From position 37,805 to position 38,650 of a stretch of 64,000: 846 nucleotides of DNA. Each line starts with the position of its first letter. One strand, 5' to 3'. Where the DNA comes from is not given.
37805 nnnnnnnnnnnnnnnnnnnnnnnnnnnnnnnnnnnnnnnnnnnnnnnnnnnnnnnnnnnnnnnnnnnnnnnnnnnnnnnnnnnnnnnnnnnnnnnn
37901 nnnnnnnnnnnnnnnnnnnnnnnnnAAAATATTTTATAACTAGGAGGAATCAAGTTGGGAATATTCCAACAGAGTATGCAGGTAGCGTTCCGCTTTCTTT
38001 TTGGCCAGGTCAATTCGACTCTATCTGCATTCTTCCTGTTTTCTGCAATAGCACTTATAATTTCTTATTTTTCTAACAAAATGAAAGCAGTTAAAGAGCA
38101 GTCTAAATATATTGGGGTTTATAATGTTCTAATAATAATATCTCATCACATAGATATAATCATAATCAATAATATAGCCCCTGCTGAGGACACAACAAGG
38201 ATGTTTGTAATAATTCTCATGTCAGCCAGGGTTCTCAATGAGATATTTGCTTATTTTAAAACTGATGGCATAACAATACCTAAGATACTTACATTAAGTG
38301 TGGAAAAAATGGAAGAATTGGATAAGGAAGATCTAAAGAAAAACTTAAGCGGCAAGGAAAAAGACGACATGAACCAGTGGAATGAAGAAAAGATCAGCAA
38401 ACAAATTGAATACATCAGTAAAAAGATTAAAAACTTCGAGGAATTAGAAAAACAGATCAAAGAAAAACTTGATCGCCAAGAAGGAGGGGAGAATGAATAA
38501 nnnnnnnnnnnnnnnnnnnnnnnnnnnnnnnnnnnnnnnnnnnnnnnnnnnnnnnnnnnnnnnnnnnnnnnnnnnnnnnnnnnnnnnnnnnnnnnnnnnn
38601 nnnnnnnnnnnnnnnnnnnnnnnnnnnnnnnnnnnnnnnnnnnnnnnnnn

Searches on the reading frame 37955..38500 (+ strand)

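Call 32: search_protein_families(library=pfam, proteins=[window:37955-38500:+], max_evalue=0.01)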
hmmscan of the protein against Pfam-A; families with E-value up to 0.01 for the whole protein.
window:37955-38500:+ (181 aa): 1 family
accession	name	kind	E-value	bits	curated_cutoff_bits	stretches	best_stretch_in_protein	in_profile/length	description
PF05105.17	Phage_holin_4_1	-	0.0042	17.6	22.2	0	12-119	3-114/116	Bacteriophage holin family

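Call 64: search_protein_families(library=phrogs, proteins=[window:37955-38500:+], max_evalue=0.001)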
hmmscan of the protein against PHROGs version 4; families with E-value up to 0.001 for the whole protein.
window:37955-38500:+ (181 aa): 0 families
